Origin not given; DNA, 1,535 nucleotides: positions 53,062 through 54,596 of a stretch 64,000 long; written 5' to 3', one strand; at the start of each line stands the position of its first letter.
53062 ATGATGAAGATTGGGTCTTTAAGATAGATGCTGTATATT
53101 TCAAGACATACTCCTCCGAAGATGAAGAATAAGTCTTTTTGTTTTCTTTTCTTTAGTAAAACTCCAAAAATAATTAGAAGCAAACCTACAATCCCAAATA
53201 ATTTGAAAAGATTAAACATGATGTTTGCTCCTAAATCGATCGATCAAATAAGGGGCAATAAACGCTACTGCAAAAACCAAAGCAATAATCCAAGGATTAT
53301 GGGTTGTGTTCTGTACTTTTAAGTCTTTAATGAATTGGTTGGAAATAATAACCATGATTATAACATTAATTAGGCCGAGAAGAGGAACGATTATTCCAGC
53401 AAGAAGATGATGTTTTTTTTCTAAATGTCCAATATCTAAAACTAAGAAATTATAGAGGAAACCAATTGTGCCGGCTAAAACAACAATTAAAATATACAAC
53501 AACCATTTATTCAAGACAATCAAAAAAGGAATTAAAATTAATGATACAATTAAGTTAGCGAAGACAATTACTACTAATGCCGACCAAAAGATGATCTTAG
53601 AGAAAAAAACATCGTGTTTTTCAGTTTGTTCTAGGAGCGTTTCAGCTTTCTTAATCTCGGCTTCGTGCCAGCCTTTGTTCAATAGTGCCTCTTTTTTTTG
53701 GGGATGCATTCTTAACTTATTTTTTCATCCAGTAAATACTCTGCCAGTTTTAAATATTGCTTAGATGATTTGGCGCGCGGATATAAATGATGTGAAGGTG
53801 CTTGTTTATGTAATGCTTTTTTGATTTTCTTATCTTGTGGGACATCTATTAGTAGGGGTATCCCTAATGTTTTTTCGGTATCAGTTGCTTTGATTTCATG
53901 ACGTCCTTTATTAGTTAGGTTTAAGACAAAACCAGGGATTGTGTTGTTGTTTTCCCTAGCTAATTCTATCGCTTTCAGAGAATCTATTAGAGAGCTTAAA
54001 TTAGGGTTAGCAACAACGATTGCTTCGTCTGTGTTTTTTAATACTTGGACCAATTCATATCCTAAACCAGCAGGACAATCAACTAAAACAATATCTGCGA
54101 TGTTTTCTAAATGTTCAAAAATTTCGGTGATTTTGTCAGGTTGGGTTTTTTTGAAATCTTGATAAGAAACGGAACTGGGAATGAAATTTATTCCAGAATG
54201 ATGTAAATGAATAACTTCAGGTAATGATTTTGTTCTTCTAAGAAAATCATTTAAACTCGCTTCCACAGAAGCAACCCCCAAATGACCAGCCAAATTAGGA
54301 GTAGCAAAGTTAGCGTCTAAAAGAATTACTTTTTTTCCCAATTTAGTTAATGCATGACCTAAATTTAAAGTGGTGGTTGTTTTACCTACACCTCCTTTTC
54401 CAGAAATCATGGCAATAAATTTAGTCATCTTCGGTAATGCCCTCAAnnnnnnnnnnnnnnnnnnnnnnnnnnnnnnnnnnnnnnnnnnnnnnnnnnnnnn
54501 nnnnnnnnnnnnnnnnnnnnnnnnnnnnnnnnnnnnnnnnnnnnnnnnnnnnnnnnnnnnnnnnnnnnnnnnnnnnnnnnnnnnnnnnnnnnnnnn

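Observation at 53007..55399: MinD-like ATPase flanked by a tandem pair of unknown paralogs and two small membrane proteins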

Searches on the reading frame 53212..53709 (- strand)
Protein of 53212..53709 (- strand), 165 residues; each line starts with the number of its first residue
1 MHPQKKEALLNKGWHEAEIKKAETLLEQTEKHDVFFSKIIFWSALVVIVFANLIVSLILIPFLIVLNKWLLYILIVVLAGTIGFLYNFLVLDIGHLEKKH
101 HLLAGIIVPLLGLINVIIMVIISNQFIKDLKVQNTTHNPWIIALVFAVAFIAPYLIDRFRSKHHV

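Call 3: search_protein_families(library=pfam, proteins=[window:53212-53709:-], max_evalue=1)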
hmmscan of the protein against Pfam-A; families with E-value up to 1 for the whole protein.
window:53212-53709:- (165 aa): 3 families
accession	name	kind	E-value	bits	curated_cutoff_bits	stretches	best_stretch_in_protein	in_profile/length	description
PF00654.25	Voltage_CLC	-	0.00037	20.2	24.8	1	35-149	120-249/346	Voltage gated chloride channel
PF18949.5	DUF5693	-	0.0077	15.2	29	1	35-151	307-418/609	Family of unknown function (DUF5693)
PF07291.16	MauE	-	0.034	14.9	27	1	21-87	26-92/128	Methylamine utilisation protein MauE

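Call 5: search_protein_families(library=ncbifam, proteins=[window:53212-53709:-], max_evalue=1)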
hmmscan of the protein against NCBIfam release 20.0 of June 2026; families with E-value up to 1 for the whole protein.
window:53212-53709:- (165 aa): 2 families
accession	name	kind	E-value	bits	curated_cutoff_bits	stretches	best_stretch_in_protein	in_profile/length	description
NF033632.1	SLATT_4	domain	0.18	11.6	55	1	111-152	30-71/154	SLATT domain-containing protein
NF043039.1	HgcAB_like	equivalog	0.93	9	285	0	46-150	161-267/350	HgcAB-like fusion protein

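Call 53: search_solved_structures(query=A4, max_evalue=10)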
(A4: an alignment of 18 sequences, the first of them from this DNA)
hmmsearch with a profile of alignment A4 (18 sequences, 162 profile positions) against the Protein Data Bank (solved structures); distinct sequences matched with E-value up to 10: 1.
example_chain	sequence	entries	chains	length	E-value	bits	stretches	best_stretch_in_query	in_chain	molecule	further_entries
6w9y_A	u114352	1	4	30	1.4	11.6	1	70-91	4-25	De novo designed receptor transmembrane domain proMP 1.2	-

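Call 54: search_protein_families(library=pfam, alignment_id=A4, max_evalue=0.1)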
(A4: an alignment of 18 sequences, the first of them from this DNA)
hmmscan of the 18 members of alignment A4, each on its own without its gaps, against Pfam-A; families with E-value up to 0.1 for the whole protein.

A. member 1, seq(165 aa): 3 families
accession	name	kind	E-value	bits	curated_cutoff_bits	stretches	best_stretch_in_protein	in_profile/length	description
PF00654.25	Voltage_CLC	-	0.00037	20.2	24.8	1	35-149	120-249/346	Voltage gated chloride channel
PF18949.5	DUF5693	-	0.0077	15.2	29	1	35-151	307-418/609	Family of unknown function (DUF5693)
PF07291.16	MauE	-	0.034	14.9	27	1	21-87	26-92/128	Methylamine utilisation protein MauE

B. families by the number of members that match (of 18 scanned): 20 families
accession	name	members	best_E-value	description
PF00654.25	Voltage_CLC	2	0.00037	Voltage gated chloride channel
PF18949.5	DUF5693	2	0.0077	Family of unknown function (DUF5693)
PF06570.16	DUF1129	2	0.008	Protein of unknown function (DUF1129)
PF07690.21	MFS_1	1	0.0022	Major Facilitator Superfamily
PF21982.2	RecX_HTH1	1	0.0034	RecX, first three-helix domain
PF06687.17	SUR7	1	0.0039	SUR7/PalI family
PF09925.14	DUF2157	1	0.012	Predicted membrane protein (DUF2157)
PF13425.11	O-antigen_lig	1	0.015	O-antigen ligase like membrane protein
PF20712.2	CyanoTRADDas_TM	1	0.018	Cyanobacterial TRADD-N associated 2-Transmembrane domain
PF03862.18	SpoVAC_SpoVAEB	1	0.024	SpoVAC/SpoVAEB sporulation membrane protein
PF00122.25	E1-E2_ATPase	1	0.025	E1-E2 ATPase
PF07291.16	MauE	1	0.034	Methylamine utilisation protein MauE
PF10163.14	EnY2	1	0.035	Transcription factor e(y)2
PF20990.2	DUF2207_C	1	0.044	Predicted membrane protein (DUF2207) C-terminal domain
PF05339.17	DUF739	1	0.045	Protein of unknown function (DUF739)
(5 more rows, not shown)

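Call 69: find_homologous_proteins(query=A4, max_evalue=0.001)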
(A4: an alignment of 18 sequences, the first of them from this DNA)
Query A4 (18 sequences) (165 aa, profile of the alignment): 452 proteins with E <= 0.001 among 7393 candidates; the best 120 are listed.
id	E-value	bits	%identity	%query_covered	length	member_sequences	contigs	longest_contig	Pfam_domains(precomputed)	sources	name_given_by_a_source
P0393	2.3e-61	224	67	95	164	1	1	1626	-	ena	-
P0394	1.6e-60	221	69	99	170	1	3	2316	-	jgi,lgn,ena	-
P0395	2.8e-60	220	70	98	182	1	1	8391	-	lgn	-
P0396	4.1e-60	220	70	98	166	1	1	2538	-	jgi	-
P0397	5.2e-60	220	100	100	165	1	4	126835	-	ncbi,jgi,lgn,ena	-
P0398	4.6e-59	216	70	98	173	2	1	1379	-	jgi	-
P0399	5.0e-59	216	65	95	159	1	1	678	-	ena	-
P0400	5.8e-59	216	71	99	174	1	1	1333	-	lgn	-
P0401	6.0e-59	216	70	99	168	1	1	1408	-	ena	-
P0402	6.2e-59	216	66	96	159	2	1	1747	-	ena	-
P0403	6.4e-59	216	65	95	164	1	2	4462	-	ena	-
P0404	6.7e-59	216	61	97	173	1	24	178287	-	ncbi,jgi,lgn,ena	jgi:hypothetical protein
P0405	1.3e-58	215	70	95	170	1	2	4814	-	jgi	-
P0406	2.1e-58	214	61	97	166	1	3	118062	-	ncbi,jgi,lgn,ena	-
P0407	2.8e-58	214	60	98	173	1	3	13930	-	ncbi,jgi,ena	-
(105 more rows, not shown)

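Call 70: search_protein_families(library=padloc, proteins=[window:53212-53709:-], max_evalue=0.01)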
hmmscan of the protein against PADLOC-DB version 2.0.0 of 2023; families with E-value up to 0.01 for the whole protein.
window:53212-53709:- (165 aa): 0 families

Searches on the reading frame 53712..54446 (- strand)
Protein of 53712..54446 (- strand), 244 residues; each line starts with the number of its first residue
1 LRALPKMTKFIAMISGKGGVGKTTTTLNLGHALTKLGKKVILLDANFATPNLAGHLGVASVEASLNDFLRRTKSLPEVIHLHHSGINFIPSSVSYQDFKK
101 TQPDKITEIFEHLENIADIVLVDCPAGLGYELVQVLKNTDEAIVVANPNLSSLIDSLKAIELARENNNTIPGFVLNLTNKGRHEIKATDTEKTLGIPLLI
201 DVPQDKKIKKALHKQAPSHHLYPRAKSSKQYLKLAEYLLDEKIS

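Call 3: search_protein_families(library=pfam, proteins=[window:53712-54446:-], max_evalue=1)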
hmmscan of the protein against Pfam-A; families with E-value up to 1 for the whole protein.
window:53712-54446:- (244 aa): 22 families
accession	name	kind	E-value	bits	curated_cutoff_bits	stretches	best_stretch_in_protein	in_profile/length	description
PF10609.15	ParA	-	4e-23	82.6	27.1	1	7-237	2-244/246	NUBPL iron-transfer P-loop NTPase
PF13614.12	AAA_31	-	2.5e-19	70.3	27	1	9-153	2-154/177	AAA domain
PF01656.29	CbiA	-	8.9e-19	68.1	25.4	1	11-215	1-122/125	CobQ/CobB/MinD/ParA nucleotide binding domain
PF00142.24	Fer4_NifH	-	1.5e-10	41.5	25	2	14-43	5-34/271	4Fe-4S iron sulfur cluster binding proteins, NifH/frxC family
PF06564.18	CBP_BcsQ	-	2.2e-09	37.6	21.3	1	13-237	6-232/234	Cellulose biosynthesis protein BcsQ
PF09140.17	MipZ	-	1.6e-06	28.1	20.7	1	11-144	3-126/262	ATPase MipZ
PF02374.21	ArsA_ATPase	-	3.4e-06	26.9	24.3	1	12-46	4-38/305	Anion-transporting ATPase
PF13500.12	AAA_26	-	0.00012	22.5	27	1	19-209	11-195/198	AAA domain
PF07015.17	VirC1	-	0.002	17.9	24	1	9-49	2-42/231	VirC1 protein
PF16575.11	CLP1_P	-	0.0025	18.1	26.6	1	16-137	1-126/188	mRNA cleavage and polyadenylation factor CLP1 P-loop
PF01583.26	APS_kinase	-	0.0041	17.6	21.1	1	10-94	3-83/152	Adenylylsulphate kinase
PF00448.28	SRP54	-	0.0041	17.2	22.7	1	11-43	3-35/196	SRP54-type protein, GTPase domain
PF13481.12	AAA_25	-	0.0055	16.8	27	1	10-45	34-66/195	AAA domain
PF25199.1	nSTAND_NTPase5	-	0.0086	16.3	34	1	11-49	43-82/145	Novel STAND NTPase 5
PF13604.12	AAA_30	-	0.014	15.6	27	1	6-59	15-69/191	AAA domain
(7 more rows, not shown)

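Call 5: search_protein_families(library=ncbifam, proteins=[window:53712-54446:-], max_evalue=1)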
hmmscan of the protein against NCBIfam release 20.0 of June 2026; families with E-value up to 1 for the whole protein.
window:53712-54446:- (244 aa): 46 families (the best 25 are shown)
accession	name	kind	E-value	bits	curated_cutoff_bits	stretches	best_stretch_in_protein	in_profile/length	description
TIGR01969.1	minD_arch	subfamily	7e-58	195.7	201.75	1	10-241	2-233/251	cell division ATPase MinD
TIGR01968.1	minD_bact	equivalog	5.9e-29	101.2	212.9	1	9-242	2-240/261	septum site-determining protein MinD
NF041136.1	MrpORP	equivalog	1.3e-19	70.7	450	1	7-240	4-250/365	iron-sulfur cluster carrier protein MrpORP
TIGR03371.1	cellulose_yhjQ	equivalog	1.7e-17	63.7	157.85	1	9-239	2-242/246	cellulose biosynthesis protein BcsQ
NF041546.1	ParA_partition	equivalog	3.6e-14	52.8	180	2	11-45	2-36/203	ParA family partition ATPase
NF008079.0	PRK10818.1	equivalog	9.3e-14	51.4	508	1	7-241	1-249/270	septum site-determining protein MinD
NF008669.0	PRK11670.1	equivalog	3.5e-12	45.9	348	1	8-236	107-347/369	iron-sulfur cluster carrier protein ApbC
NF047398.1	AAA_KGGVGR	domain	1.2e-11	45.3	90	2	9-73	3-69/190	KGGVGR-motif variant AAA ATPase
TIGR03815.1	CpaE_hom_Actino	equivalog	1.5e-11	44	154.45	1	9-240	112-338/340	septum site-determining protein Ssd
TIGR01007.1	eps_fam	subfamily_domain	4e-11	42.9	108.05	1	8-180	17-192/204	polysaccharide biosynthesis tyrosine autokinase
TIGR01281.1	DPOR_bchL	equivalog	8.4e-09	35.2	345.15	1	13-44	4-35/268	ferredoxin:protochlorophyllide reductase (ATP-dependent) iron-sulfur ATP-binding protein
TIGR03018.1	pepcterm_TyrKin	hypoth_equivalog_domain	1.7e-08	34.1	230.65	1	9-162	36-195/207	XrtA-associated tyrosine autokinase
TIGR03453.1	partition_RepA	equivalog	2.5e-08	33.1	348.45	1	9-150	105-268/387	plasmid partitioning protein RepA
TIGR01287.1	nifH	equivalog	3.6e-08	33.1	394.35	2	14-45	5-36/275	nitrogenase iron protein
TIGR02016.1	BchX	equivalog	4.6e-08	32.7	331.2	2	13-54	4-45/296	chlorophyllide a reductase iron protein subunit X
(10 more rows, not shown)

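Call 70: search_protein_families(library=padloc, proteins=[window:53712-54428:-], max_evalue=0.01)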
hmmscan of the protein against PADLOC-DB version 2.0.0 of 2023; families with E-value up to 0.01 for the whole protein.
window:53712-54428:- (238 aa): 3 families
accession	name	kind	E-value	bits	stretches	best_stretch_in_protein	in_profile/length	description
PDLC04559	PDC-M28B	-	1.3e-06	25.8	1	5-49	131-175/438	-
PDLC04140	mad8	-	0.0042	14.6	1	5-77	29-85/314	mads_8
PDLC04560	PDC-M28B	-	0.0044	14.4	1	6-53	18-65/327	-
